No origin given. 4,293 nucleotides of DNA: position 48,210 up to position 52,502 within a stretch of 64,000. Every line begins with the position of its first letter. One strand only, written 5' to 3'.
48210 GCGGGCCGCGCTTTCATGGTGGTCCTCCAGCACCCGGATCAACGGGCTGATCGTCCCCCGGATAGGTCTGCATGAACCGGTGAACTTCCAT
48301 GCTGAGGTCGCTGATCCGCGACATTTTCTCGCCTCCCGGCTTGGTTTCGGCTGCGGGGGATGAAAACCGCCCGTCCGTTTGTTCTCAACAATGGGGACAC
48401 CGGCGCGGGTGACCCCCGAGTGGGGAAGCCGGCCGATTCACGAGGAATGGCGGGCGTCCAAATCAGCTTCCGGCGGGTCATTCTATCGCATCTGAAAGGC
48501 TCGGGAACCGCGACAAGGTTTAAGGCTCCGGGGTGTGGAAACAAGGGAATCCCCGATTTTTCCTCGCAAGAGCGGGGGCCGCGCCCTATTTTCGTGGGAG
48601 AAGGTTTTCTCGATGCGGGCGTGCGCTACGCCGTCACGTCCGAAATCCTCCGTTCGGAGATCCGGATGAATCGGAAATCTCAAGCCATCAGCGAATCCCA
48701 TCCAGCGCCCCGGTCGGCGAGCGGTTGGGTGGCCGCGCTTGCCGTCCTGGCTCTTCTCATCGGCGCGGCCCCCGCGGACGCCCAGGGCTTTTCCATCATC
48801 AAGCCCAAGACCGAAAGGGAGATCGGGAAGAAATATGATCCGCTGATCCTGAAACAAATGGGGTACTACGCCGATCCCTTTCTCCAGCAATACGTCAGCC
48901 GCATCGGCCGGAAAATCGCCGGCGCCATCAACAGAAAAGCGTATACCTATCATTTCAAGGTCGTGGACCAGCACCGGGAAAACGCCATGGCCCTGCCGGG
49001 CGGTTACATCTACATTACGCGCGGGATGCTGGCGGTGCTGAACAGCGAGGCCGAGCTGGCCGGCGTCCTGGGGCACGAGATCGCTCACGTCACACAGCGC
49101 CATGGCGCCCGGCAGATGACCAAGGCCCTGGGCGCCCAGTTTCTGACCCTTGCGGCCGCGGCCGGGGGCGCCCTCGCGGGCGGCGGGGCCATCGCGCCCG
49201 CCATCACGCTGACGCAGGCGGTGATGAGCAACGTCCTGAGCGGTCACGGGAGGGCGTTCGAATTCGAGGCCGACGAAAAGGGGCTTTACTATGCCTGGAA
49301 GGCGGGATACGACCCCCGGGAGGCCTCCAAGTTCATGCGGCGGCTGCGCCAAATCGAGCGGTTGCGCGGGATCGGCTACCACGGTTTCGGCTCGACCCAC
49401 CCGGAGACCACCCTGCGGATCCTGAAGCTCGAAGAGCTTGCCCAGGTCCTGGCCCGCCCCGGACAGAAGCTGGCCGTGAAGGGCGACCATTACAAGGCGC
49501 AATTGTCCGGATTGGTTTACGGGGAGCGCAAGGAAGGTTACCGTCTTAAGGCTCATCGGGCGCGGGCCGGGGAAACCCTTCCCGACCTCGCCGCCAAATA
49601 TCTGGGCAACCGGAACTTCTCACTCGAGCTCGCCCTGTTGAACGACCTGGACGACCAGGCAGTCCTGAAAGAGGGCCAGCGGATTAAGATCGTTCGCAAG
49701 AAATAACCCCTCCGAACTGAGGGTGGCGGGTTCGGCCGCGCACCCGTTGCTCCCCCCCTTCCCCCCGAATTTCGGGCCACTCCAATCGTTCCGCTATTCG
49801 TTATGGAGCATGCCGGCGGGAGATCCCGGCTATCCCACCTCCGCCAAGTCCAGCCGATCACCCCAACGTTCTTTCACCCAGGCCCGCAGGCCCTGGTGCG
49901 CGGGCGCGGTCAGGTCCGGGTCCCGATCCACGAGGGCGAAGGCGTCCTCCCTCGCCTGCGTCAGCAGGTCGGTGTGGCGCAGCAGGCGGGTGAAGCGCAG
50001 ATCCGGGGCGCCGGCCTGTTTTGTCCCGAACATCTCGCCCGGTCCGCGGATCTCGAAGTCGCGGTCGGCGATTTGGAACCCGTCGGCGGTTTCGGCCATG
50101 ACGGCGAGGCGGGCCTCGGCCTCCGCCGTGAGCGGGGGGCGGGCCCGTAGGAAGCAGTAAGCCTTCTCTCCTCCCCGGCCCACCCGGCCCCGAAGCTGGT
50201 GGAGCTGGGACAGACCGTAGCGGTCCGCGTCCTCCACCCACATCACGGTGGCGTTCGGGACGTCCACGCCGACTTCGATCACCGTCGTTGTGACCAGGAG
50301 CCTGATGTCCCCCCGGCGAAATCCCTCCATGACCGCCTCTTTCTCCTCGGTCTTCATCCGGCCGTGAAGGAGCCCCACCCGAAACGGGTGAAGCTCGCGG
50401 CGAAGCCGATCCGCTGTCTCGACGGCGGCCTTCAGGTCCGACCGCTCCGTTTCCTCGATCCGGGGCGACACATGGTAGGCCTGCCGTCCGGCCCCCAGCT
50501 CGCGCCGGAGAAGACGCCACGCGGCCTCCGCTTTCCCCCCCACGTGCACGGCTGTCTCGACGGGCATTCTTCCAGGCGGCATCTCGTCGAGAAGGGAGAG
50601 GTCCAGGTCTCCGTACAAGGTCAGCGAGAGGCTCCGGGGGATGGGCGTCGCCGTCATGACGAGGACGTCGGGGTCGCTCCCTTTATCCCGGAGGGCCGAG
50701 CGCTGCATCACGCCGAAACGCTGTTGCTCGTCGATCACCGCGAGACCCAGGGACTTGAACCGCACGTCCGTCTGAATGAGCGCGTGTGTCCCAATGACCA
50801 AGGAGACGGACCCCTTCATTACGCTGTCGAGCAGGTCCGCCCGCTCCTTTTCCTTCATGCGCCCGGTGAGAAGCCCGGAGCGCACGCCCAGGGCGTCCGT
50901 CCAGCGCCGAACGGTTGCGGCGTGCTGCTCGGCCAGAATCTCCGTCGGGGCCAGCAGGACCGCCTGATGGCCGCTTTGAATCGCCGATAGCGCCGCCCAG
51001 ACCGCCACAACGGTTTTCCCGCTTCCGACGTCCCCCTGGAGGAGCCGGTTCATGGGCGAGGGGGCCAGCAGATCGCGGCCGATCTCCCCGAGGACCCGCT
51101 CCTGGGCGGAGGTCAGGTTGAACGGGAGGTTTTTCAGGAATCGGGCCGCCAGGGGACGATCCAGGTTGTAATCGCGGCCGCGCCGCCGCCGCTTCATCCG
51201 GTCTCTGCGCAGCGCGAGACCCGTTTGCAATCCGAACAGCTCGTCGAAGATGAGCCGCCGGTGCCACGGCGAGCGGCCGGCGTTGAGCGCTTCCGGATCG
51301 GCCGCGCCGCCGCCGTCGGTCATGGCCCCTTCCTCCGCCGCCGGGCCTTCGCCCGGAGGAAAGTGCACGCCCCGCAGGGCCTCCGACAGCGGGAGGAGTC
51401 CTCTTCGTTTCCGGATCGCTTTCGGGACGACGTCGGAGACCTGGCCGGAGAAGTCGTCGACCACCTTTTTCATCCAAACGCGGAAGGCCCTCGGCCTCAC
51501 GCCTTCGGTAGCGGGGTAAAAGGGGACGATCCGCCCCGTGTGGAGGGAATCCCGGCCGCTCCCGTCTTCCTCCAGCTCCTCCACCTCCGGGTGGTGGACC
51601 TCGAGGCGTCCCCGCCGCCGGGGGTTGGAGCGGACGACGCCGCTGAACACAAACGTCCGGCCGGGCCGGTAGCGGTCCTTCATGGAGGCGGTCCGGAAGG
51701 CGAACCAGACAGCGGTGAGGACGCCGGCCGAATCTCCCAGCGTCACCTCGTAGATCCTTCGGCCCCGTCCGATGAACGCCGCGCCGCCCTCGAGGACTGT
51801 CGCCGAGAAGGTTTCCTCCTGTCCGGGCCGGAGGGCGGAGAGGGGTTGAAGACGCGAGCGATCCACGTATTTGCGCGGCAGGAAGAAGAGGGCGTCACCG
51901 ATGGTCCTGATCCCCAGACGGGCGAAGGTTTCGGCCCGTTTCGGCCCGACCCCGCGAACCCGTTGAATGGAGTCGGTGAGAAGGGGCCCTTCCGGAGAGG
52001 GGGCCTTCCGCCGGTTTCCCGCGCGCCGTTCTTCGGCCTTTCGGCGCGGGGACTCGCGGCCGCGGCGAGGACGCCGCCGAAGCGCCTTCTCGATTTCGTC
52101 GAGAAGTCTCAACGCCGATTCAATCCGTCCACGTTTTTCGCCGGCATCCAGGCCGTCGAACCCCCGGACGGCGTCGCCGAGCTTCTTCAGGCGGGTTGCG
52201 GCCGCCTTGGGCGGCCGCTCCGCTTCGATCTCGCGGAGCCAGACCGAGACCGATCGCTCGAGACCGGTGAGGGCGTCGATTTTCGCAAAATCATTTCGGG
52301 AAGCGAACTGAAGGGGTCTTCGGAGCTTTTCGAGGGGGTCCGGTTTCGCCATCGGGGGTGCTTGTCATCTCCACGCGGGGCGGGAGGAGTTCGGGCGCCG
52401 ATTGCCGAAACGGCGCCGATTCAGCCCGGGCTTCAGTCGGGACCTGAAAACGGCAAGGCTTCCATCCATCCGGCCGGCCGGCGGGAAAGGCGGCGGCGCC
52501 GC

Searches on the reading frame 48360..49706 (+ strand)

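Call 61: search_protein_families(library=pfam, proteins=[window:48360-49706:+], max_evalue=0.00001)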
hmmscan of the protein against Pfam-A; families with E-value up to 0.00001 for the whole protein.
window:48360-49706:+ (448 aa): 1 family
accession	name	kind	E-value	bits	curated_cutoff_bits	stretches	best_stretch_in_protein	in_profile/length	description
PF01435.24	Peptidase_M48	-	1.8e-33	116.4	20.3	1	176-360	4-185/186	Peptidase family M48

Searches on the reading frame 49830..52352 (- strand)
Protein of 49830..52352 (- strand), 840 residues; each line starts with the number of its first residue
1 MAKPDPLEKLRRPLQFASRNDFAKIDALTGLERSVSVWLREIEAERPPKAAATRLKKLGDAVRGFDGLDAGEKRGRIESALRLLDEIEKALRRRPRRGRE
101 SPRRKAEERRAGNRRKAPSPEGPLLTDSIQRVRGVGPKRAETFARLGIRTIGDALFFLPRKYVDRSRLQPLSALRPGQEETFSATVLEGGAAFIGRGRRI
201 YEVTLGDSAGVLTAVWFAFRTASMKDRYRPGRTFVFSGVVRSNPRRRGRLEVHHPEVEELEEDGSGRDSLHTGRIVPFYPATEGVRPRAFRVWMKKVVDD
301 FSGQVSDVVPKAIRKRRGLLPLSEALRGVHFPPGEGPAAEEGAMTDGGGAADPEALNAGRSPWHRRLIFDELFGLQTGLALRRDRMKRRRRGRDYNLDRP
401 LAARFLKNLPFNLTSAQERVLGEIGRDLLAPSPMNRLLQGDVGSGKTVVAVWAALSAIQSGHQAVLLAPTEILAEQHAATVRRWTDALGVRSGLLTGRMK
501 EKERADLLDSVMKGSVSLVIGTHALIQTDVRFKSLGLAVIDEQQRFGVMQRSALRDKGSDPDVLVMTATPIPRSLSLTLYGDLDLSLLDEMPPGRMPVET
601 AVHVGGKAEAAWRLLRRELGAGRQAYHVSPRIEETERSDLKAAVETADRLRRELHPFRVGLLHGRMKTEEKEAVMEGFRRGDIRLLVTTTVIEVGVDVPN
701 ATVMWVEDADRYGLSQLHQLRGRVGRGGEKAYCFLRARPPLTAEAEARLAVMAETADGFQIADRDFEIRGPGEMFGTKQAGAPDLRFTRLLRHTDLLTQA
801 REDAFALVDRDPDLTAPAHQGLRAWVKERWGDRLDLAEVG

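Call 61: search_protein_families(library=pfam, proteins=[window:49830-52352:-], max_evalue=0.00001)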
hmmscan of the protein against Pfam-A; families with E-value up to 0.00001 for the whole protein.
window:49830-52352:- (840 aa): 5 families
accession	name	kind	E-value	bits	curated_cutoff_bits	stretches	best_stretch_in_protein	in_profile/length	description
PF00271.37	Helicase_C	-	1.2e-23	83.8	23.5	1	619-728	12-110/110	Helicase conserved C-terminal domain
PF00270.35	DEAD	-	4.5e-22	79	26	1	427-573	16-162/167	DEAD/DEAH box helicase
PF17191.10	RecG_wedge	-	2.8e-17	63.2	23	1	129-296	2-157/162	RecG wedge domain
PF19833.4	RecG_dom3_C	-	1.6e-12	47.7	26.8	1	755-827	1-74/87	ATP-dependent DNA helicase RecG, domain 3, C-terminal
PF04851.21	ResIII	-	7.5e-06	26.4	22.5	0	414-570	5-162/164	Type III restriction enzyme, res subunit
